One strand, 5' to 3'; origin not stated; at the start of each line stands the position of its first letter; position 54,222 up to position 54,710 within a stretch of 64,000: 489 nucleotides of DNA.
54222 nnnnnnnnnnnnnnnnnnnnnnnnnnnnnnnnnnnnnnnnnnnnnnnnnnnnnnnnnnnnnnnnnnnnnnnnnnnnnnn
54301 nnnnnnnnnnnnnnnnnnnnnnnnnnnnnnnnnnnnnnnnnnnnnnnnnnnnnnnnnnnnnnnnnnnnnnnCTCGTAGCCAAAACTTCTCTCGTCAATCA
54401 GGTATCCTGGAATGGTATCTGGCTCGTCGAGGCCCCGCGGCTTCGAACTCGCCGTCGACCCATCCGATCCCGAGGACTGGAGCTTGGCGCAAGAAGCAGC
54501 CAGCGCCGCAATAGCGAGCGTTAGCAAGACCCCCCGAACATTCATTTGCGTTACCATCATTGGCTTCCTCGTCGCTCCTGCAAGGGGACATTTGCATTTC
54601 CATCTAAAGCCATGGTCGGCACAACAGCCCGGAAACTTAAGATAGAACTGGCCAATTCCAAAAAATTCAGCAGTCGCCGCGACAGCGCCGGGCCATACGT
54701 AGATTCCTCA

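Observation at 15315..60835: Shared acidic-x-[ILV]-P-G-[YF]-L motif about 20-30 residues behind the signal/lipobox Cys in five otherwise unrelated exported proteins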

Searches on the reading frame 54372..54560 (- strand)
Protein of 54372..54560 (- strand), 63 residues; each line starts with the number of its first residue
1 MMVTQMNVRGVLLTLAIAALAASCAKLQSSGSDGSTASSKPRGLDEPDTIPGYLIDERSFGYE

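Call 38: search_protein_representatives(alignment_id=A4)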
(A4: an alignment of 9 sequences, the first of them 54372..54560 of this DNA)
Query: 9 sequences, 63 profile positions. Proteins with E-value up to 0.001 (for the whole library): 16; up to 1e-10: 7; up to 1e-30: 0. The best 16 are listed.
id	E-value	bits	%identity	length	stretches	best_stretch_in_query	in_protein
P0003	1.1e-20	89.3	-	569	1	5-63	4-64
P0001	4.3e-20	87.5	-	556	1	1-63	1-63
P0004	2.1e-17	78.8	-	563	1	4-62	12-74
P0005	2.2e-15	72.3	-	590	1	4-63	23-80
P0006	8.5e-13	64.1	-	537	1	1-58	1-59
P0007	3.0e-12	62.3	-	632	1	1-62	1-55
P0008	7.5e-12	61.0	-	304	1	6-62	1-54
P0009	5.9e-10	55.0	-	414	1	6-60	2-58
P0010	5.2e-09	52.0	-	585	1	10-62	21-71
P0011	6.3e-08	48.5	-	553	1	11-57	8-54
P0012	3.6e-07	46.1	-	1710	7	42-57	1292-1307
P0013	7.8e-06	41.8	-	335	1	11-59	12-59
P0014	1.7e-05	40.7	-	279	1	10-55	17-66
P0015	1.2e-04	38.0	-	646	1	12-58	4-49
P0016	2.4e-04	37.0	-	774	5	7-52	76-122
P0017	2.5e-04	36.9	-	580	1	9-58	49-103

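Call 43: find_encoding_contigs(protein=P0013, flank=10000, max_places=4)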
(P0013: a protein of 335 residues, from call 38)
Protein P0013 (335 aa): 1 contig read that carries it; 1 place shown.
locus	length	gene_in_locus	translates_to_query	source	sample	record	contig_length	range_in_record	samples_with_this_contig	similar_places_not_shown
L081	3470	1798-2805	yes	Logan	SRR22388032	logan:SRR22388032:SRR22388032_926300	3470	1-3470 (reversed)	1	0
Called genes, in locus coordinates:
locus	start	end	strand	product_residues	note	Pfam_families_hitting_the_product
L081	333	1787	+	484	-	PF01839:FG-GAP (faint), PF13517:FG-GAP_3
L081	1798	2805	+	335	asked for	-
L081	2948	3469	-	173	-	?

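Call 44: find_encoding_contigs(protein=P0015, flank=10000, max_places=4)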
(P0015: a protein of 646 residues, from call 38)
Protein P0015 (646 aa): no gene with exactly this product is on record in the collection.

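Call 46: find_encoding_contigs(protein=P0017, flank=10000, max_places=4)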
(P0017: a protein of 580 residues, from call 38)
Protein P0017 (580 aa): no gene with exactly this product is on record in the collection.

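Call 47: find_encoding_contigs(protein=P0011, flank=10000, max_places=4)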
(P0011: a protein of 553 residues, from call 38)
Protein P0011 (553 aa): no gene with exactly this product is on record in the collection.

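Call 56: search_solved_structures(query=A4, max_evalue=10, show_alignments=3)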
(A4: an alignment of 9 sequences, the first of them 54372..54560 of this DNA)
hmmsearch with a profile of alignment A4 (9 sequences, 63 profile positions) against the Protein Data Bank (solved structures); distinct sequences matched with E-value up to 10: 6.
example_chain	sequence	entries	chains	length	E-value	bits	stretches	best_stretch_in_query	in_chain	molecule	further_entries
5cwq_A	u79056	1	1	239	0.086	16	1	9-43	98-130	Designed helical repeat protein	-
6tad_A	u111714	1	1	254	0.26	14.4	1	5-49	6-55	SLT domain-containing protein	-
6taf_A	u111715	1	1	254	0.26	14.4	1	5-49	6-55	SLT domain-containing protein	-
6ta9_A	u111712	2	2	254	0.26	14.4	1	5-49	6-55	SLT domain-containing protein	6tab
9ism_B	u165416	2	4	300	1.5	12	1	6-43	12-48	Methanol oxidation protein MxaJ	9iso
4n91_A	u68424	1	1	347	2.3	11.4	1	6-32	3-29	TRAP dicarboxylate transporter, DctP subunit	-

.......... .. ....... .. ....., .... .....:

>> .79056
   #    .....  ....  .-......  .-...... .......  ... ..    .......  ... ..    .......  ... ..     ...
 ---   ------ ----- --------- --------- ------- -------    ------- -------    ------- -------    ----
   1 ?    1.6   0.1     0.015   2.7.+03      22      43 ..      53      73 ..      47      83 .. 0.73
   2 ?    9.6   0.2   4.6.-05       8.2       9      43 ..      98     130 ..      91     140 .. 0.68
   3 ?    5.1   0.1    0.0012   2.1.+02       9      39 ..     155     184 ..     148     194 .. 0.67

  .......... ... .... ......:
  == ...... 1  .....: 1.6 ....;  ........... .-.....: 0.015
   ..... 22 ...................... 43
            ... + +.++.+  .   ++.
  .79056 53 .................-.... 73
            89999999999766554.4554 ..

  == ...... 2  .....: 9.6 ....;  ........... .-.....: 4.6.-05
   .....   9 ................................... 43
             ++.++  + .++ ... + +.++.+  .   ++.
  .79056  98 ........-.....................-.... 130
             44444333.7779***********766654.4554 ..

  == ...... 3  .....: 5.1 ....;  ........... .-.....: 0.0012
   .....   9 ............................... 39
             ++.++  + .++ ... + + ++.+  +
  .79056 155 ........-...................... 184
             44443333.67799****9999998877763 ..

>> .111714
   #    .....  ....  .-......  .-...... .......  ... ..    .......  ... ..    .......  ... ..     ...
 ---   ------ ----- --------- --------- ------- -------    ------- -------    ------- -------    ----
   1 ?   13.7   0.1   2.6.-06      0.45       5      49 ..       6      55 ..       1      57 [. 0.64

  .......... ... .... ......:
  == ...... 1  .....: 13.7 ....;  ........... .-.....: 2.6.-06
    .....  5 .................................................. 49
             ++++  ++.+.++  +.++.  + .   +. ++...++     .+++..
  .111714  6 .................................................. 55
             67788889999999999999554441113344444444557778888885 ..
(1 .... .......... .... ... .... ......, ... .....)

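Call 61: predict_structure(alignment_id=A5)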
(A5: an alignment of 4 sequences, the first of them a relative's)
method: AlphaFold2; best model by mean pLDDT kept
length: 537 residues; sequences in the alignment: 4
mean_pLDDT: 39.8   pTM: 0.32
mean pLDDT of the five models: 39.8, 38.6, 35.8, 35.2, 34.2
residues with pLDDT >= 90: 0; 70-90: 51; 50-70: 54; < 50: 432
segments of 3 or more residues with pLDDT < 50: 1-126, 129-182, 186-197, 246-253, 295-396, 401-452, 463-537
pLDDT, mean of each block of 10 residues (from residue 1): 27 26 24 23 26 35 36 37 30 30 36 35 47 42 25 29 33 38 47 45 75 78 80 69 50 64 75 72 62 45 26 29 26 26 26 24 30 37 35 50 43 31 42 41 37 49 44 38 31 31 24 27 34 24
secondary structure, 60 per line:
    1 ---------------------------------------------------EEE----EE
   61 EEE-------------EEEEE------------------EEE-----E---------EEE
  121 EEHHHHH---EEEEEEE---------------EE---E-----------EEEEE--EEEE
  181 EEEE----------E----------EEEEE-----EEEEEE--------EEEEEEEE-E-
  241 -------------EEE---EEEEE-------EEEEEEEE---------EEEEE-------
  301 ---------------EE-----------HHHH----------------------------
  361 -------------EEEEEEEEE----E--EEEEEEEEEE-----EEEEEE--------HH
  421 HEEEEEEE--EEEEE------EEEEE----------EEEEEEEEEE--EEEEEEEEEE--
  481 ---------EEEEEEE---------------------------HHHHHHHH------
elements in order: E52-54 E59-63 E77-81 E100-102 E118-122 H123-127 E131-137 E170-174 E177-184 E206-210 E216-221 E230-237 E254-256 E260-264 E272-279 E289-293 H329-332 E374-382 E390-399 E405-410 E422-428 E431-435 E442-446 E457-466 E469-478 E490-496 H524-531

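Call 63: find_related_loci(query=A5, collection=metagenome_contigs, flank=10000)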
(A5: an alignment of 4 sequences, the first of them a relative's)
Query A5 (537 aa) in metagenome_contigs; peptide patterns used: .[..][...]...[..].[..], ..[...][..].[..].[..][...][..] (x = any residue, [..] = any of these).
169 stretches matched a pattern, but none encodes a relative of the query by tblastn (E <= 1e-3).

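Call 67: find_encoding_contigs(protein=P0014, flank=10000, max_places=4)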
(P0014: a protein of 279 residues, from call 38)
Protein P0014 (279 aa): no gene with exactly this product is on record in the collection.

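Call 68: find_encoding_contigs(protein=P0010, flank=10000, max_places=4)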
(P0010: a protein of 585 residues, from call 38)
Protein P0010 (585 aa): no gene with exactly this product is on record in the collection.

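Call 69: list_cluster_members(proteins=[P0006, P0007, P0008, P0009, P0010, P0011, P0013, P0014, P0015, P0017])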
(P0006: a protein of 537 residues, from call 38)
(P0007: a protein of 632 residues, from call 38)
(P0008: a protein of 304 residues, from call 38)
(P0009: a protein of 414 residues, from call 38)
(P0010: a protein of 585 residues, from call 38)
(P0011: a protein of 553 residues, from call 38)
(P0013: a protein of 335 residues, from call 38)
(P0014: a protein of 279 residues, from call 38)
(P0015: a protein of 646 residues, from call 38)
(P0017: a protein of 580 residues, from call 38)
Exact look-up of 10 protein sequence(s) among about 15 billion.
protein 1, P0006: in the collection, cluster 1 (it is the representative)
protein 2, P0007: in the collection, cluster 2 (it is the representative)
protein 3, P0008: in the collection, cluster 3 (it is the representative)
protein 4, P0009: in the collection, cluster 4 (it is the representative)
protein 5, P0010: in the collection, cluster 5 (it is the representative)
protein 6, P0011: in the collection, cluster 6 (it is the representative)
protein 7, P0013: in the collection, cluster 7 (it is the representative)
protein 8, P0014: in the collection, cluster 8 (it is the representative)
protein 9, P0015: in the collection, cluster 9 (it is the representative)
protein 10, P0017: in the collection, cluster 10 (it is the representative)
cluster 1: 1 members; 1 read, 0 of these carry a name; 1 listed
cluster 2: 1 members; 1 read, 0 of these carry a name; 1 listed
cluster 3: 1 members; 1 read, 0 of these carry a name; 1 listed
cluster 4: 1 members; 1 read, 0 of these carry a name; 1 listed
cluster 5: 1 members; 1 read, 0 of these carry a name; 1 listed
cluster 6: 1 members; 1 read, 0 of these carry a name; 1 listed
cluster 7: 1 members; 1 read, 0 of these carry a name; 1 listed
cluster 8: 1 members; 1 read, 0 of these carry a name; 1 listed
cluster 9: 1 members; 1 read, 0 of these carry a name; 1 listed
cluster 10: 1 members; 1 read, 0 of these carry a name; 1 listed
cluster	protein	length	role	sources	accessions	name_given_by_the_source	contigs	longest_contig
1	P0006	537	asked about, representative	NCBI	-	-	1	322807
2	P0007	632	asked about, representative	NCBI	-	-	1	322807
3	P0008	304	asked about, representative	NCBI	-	-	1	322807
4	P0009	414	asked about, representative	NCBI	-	-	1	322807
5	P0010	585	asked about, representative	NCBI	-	-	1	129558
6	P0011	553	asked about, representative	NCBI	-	-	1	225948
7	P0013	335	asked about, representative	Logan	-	-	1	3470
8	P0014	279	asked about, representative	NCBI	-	-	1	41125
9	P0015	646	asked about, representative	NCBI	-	-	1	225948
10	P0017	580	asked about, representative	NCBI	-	-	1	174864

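Call 75: search_protein_families(library=pfam, proteins=[P0012, P0013, P0015], max_evalue=0.01)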
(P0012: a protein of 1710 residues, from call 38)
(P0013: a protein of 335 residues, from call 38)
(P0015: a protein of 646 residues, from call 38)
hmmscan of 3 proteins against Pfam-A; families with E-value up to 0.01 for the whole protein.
P0012 (1710 aa): 4 families
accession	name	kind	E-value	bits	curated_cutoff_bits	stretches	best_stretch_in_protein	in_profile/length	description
PF04930.20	FUN14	-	1.6e-16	61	22.5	0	904-936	20-53/92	FUN14 family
PF07549.19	Sec_GG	-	8.8e-12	44.6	20.3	0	602-615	14-27/28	SecD/SecF GG Motif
PF25358.1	PH_fung_RdRP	-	0.0012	18.9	27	0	892-945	18-71/169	Fungal RdRP associated PH-like domain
PF01702.25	TGT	-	0.0019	17.8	26.3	0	1268-1297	76-105/357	Queuine tRNA-ribosyltransferase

P0013 (335 aa): 0 families

P0015 (646 aa): 5 families
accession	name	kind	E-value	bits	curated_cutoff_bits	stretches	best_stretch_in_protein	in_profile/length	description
PF13517.12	FG-GAP_3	-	3.1e-37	127.4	26.9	5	306-365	1-60/61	FG-GAP-like repeat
PF00041.27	fn3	-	1.3e-07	32.1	25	1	186-265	1-72/84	Fibronectin type III domain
PF01839.29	FG-GAP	-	1.8e-05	25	22.1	0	353-371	7-25/37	FG-GAP repeat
PF12256.14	TcdB_toxin_midN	-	0.0025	17.6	24.8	0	353-372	32-51/181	Insecticide toxin TcdB middle/N-terminal region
PF16323.11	DUF4959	-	0.0058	17.4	32.9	0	181-276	15-104/106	Domain of unknown function (DUF4959)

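Call 81: search_protein_families(library=ncbifam, alignment_id=A4, max_evalue=10)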
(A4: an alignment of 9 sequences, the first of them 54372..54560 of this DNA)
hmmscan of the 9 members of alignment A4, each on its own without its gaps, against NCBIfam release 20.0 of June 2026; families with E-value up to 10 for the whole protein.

A. member 1, window:54372-54560:- (63 aa): 0 families

B. families by the number of members that match (of 9 scanned): 2 families
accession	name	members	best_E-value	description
NF037973.1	metallo_SslE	1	0.0089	lipoprotein metalloprotease SslE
NF033216.1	lipo_YgdI_YgdR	1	0.18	YgdI/YgdR family lipoprotein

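Call 82: search_protein_families(library=pfam, alignment_id=A4, max_evalue=10)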
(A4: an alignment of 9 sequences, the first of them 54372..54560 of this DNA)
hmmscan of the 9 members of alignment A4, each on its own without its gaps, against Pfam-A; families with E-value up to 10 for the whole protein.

A. member 1, window:54372-54560:- (63 aa): 0 families

B. families by the number of members that match (of 9 scanned): 3 families
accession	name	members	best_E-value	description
PF21827.1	New_glue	1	0.026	New glue protein family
PF17449.7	YrzK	1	0.27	Uncharacterized YrzK-like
PF15404.12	PH_4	1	0.28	Pleckstrin homology domain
